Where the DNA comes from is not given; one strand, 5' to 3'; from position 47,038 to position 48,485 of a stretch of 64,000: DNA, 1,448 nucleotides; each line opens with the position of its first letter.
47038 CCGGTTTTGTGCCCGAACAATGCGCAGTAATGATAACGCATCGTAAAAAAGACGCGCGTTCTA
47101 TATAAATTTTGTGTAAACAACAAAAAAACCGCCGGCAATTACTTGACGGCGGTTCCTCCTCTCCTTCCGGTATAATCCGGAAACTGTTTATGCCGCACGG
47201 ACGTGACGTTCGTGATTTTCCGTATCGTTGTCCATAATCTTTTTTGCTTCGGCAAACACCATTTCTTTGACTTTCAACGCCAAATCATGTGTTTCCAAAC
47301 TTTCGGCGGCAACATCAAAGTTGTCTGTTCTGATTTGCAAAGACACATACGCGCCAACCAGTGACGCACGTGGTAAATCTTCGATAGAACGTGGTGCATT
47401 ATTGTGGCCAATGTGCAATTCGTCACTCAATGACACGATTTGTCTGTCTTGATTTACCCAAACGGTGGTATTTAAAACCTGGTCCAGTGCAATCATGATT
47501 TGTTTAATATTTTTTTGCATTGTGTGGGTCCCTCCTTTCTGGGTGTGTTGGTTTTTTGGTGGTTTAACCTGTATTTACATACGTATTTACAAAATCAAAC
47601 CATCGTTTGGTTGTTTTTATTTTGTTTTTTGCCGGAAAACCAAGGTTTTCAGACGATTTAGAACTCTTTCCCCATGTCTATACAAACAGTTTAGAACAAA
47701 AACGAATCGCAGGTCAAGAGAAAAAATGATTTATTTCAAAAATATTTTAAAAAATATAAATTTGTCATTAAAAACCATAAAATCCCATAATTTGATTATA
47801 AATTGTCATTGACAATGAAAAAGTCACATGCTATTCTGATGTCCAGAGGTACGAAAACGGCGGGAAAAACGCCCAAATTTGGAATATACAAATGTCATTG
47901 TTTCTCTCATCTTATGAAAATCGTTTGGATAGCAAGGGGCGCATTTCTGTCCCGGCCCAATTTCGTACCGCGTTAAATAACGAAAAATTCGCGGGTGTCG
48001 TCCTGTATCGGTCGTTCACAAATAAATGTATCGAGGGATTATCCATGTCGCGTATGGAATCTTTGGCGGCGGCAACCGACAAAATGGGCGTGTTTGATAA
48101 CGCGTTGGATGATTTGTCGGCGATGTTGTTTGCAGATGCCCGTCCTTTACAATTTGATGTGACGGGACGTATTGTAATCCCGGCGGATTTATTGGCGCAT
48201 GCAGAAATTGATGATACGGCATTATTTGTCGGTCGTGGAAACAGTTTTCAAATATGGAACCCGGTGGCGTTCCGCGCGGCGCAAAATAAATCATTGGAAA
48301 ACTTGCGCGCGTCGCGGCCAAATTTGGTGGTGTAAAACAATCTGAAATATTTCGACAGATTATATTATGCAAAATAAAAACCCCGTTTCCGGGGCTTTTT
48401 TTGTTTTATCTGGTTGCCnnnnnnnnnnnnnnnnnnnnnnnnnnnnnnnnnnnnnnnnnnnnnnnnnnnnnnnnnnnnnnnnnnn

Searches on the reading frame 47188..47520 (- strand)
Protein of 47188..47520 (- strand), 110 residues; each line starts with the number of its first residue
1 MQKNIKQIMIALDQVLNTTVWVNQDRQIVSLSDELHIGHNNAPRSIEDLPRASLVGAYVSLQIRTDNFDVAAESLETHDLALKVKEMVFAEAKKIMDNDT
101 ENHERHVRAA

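Call 17: search_protein_families(library=pfam, proteins=[window:47188-47520:-], max_evalue=0.01)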
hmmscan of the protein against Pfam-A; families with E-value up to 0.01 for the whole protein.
window:47188-47520:- (110 aa): 0 families

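Call 75: search_protein_families(library=pfam, proteins=[window:47188-47520:-], max_evalue=1)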
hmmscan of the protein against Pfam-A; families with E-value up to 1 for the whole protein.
window:47188-47520:- (110 aa): 1 family
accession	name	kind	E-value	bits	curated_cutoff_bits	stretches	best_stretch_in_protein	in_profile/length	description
PF09397.16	FtsK_gamma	-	0.02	15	30.6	1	31-59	25-53/63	Ftsk gamma domain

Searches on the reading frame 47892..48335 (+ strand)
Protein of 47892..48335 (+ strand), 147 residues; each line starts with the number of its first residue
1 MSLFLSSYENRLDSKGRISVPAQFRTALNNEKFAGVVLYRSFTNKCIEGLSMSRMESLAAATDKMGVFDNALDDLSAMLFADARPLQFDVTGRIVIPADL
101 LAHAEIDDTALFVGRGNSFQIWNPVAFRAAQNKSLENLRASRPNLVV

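Call 17: search_protein_families(library=pfam, proteins=[window:47892-48335:+], max_evalue=0.01)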
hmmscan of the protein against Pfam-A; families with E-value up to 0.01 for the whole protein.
window:47892-48335:+ (147 aa): 2 families
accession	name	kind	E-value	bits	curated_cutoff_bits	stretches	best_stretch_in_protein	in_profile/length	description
PF02381.23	MraZ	-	6e-20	71.4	23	2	79-138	1-61/72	MraZ protein, putative antitoxin-like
PF04014.23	MazE_antitoxin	-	0.0021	18.4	24.7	0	12-29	4-21/48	Antidote-toxin recognition MazE, bacterial antitoxin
